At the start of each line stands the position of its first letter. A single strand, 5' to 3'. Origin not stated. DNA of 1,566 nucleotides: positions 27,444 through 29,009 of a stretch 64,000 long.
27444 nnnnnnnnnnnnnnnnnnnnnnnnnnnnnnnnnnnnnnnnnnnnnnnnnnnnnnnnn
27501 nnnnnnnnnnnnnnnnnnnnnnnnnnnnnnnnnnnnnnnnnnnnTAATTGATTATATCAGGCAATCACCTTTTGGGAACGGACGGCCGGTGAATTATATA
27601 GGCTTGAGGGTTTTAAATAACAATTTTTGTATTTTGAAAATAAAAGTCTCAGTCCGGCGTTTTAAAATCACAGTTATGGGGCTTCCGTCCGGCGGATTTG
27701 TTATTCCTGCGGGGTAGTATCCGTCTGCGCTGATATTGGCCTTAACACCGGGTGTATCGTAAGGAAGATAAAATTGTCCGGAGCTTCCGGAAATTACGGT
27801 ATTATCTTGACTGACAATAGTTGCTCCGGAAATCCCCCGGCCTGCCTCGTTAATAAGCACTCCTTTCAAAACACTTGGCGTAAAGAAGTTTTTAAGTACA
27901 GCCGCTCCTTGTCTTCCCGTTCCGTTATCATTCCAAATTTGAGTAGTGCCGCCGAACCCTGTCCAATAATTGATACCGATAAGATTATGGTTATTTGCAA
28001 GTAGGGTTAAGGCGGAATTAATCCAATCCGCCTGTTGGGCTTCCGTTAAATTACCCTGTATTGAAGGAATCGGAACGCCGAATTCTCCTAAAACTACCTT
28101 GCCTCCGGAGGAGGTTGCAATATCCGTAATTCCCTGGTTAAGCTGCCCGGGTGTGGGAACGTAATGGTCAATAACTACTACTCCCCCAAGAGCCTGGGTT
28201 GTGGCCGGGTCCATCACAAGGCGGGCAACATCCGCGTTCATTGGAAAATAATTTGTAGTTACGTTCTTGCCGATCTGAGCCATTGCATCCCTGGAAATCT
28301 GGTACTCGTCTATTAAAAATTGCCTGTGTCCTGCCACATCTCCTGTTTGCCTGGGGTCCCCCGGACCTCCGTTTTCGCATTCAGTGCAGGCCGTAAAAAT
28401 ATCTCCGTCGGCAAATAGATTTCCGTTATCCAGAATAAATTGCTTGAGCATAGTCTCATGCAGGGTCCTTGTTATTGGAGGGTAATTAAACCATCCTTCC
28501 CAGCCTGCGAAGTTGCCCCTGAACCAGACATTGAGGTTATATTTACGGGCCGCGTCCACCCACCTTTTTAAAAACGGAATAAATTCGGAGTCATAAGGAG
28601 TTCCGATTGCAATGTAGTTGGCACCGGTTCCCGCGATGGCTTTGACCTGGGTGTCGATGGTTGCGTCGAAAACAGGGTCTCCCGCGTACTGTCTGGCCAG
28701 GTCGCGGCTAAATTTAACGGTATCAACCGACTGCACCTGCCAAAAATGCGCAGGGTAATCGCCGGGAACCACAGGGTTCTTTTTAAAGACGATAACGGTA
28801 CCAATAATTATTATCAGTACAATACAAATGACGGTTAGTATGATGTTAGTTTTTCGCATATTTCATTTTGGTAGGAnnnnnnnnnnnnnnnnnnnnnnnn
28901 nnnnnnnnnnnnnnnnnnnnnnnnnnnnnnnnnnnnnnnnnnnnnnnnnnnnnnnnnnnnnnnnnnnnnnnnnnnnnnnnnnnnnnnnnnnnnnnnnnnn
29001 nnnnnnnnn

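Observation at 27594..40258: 12.7-kb co-directional glycosylation operon next to PT-rich surface proteins: possible protein O-glycosylation (Ppm1+PMT-like logic)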

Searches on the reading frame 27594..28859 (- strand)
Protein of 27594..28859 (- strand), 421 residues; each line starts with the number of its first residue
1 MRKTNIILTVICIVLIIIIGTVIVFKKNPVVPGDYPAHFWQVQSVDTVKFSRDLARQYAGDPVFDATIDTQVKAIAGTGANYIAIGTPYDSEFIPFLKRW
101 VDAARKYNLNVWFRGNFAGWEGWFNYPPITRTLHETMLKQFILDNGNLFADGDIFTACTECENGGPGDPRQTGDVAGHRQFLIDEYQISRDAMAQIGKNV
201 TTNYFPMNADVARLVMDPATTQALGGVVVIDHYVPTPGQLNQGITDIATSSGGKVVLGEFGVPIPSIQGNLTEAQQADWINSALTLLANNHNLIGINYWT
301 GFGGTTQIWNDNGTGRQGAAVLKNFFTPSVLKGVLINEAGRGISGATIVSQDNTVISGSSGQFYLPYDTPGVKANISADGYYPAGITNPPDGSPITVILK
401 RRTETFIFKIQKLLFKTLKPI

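Call 3: search_protein_families(library=pfam, proteins=[window:27594-28859:-], max_evalue=0.01)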
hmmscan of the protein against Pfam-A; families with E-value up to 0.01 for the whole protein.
window:27594-28859:- (421 aa): 1 family
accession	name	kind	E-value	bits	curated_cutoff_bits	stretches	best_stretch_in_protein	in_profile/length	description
PF13620.12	CarboxypepD_reg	-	0.00075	20.2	32.3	1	331-387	2-65/82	Carboxypeptidase regulatory-like domain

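Call 6: search_protein_families(library=ncbifam, proteins=[window:27594-28859:-], max_evalue=0.1)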
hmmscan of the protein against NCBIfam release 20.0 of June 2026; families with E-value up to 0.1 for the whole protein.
window:27594-28859:- (421 aa): 1 family
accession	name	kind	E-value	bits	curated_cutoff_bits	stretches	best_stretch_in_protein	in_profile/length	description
TIGR04056.1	OMP_RagA_SusC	subfamily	0.039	12.2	368.25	1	331-404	3-76/981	SusC/RagA family TonB-linked outer membrane protein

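Call 16: search_solved_structures(query=window:27594-28859:-, max_evalue=10)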
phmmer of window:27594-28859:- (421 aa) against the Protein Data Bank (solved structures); distinct sequences matched with E-value up to 10: 1.
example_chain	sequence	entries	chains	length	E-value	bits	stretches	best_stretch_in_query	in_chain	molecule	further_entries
7bkb_K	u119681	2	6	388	1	11.6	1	137-186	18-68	Formylmethanofuran dehydrogenase, subunit F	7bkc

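Call 26: find_homologous_proteins(query=window:27594-28859:-)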
Query window:27594-28859:- (421 aa): 2211 proteins with E <= 0.001 among 8000 candidates; the best 120 are listed.
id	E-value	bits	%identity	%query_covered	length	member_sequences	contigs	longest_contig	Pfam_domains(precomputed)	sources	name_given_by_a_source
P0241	6.2e-287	970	100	100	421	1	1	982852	-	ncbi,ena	-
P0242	1.9e-204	698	76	91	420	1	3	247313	-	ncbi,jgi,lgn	jgi:hypothetical protein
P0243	2.5e-204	697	71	99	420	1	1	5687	-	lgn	-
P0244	1.2e-195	669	68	99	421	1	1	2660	PF13620.13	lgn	-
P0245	1.6e-194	665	67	100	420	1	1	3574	-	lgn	-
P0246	2.3e-185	635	68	94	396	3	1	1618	-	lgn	-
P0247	2.3e-182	625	66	94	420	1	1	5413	-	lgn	-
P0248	1.1e-175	603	61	98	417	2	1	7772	-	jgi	-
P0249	1.5e-164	566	64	90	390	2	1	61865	PF13620.13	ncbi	-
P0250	3.0e-164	565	58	99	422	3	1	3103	PF13715.13,PF13620.13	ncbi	-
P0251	6.1e-164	564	65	90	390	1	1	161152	PF13715.13,PF13620.13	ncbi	-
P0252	2.0e-160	553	55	99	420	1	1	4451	PF13715.13,PF13620.13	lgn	-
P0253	5.9e-160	551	61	90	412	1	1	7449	PF13620.13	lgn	-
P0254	1.5e-158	547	56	97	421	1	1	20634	-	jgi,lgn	jgi:hypothetical protein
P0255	1.6e-157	543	54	99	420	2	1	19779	PF13620.13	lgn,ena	-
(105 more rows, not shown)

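Call 28: search_solved_structures(query=A3, max_evalue=10, show_alignments=2)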
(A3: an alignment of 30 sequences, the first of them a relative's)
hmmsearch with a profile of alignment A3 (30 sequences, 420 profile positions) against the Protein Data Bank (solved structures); distinct sequences matched with E-value up to 10: 9.
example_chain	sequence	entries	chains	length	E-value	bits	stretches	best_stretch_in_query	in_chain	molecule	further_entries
9hfj_A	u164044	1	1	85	0.00047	22.4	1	330-402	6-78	SusC homolog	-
5bra_A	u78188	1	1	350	0.25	13.4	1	226-285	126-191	Putative periplasmic binding protein with substrate ribose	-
4wi0_B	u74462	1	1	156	0.27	13.3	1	321-392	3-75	Cellulosomal scaffoldin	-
4u3s_B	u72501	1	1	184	0.27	13.2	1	320-392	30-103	Cellulosomal scaffoldin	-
5xrw_C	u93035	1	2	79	0.44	12.6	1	213-274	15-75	FliY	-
8g4k_A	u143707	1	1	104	0.59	12.1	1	172-226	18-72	5HCS_TGFBR2_1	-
2vg2_A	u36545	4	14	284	1.3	11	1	285-331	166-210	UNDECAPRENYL PYROPHOSPHATE SYNTHETASE | Decaprenyl diphosphate synthase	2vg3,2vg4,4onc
6ime_A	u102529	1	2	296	1.4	10.9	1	285-331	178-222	Decaprenyl diphosphate synthase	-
2qde_A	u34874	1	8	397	2.7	10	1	280-356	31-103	Mandelate racemase/muconate lactonizing enzyme family protein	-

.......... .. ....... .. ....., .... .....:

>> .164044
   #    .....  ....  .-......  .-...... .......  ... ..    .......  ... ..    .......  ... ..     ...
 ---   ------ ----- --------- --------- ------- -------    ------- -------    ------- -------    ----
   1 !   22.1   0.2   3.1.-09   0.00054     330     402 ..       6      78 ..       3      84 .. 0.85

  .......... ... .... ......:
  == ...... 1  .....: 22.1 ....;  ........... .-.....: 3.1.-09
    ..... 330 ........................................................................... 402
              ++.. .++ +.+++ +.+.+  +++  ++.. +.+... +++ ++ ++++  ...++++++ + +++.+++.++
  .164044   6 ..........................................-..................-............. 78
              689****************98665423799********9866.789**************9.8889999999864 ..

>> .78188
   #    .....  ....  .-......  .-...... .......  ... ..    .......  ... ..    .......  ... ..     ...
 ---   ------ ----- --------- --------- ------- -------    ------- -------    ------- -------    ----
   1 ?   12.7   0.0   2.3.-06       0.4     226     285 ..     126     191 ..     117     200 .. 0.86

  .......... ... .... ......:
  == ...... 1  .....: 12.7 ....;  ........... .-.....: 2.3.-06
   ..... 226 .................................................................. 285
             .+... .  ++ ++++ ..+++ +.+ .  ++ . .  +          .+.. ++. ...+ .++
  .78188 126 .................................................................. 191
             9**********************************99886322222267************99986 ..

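Call 29: search_protein_families(library=pfam, alignment_id=A3, max_evalue=1)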
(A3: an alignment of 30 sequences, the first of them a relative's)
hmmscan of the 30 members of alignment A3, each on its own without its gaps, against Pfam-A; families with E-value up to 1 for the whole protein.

A. member 1, P0241 (421 aa): 2 families
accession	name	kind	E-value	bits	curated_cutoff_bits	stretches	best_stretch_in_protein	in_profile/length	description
PF13620.12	CarboxypepD_reg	-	0.00075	20.2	32.3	1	331-387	2-65/82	Carboxypeptidase regulatory-like domain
PF14749.11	Acyl-CoA_ox_N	-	0.2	12.6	25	1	260-284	91-115/120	Acyl-coenzyme A oxidase N-terminal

B. families by the number of members that match (of 30 scanned): 19 families
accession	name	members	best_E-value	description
PF13620.12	CarboxypepD_reg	28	2.6e-10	Carboxypeptidase regulatory-like domain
PF13715.12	CarbopepD_reg_2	17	5e-09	CarboxypepD_reg-like domain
PF15976.11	CooC_C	16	2.6e-05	CS1-pili formation C-terminal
PF16371.11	MetallophosN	4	0.0094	N terminal of Calcineurin-like phosphoesterase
PF20598.4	DUF6795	3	0.018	Domain of unknown function (DUF6795)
PF12985.13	DUF3869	2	0.18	Domain of unknown function (DUF3869)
PF24988.1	NEW1_HB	1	0.027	NEW1 helical bundle domain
PF06739.17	SBBP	1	0.04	Beta-propeller repeat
PF05151.17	PsbM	1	0.048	Photosystem II reaction centre M protein (PsbM)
PF10039.14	DUF2275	1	0.056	Predicted integral membrane protein (DUF2275)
PF18079.6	AglB_L1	1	0.088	Archaeal glycosylation protein B long peripheral domain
PF23666.2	Rcc01698_C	1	0.11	Rcc01698-like, C-terminal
PF22045.1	CmlS_C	1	0.12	Chloramphenicol halogenase CmlS C-terminal domain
PF14749.11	Acyl-CoA_ox_N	1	0.2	Acyl-coenzyme A oxidase N-terminal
PF09136.16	Glucodextran_B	1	0.2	Glucodextranase, domain B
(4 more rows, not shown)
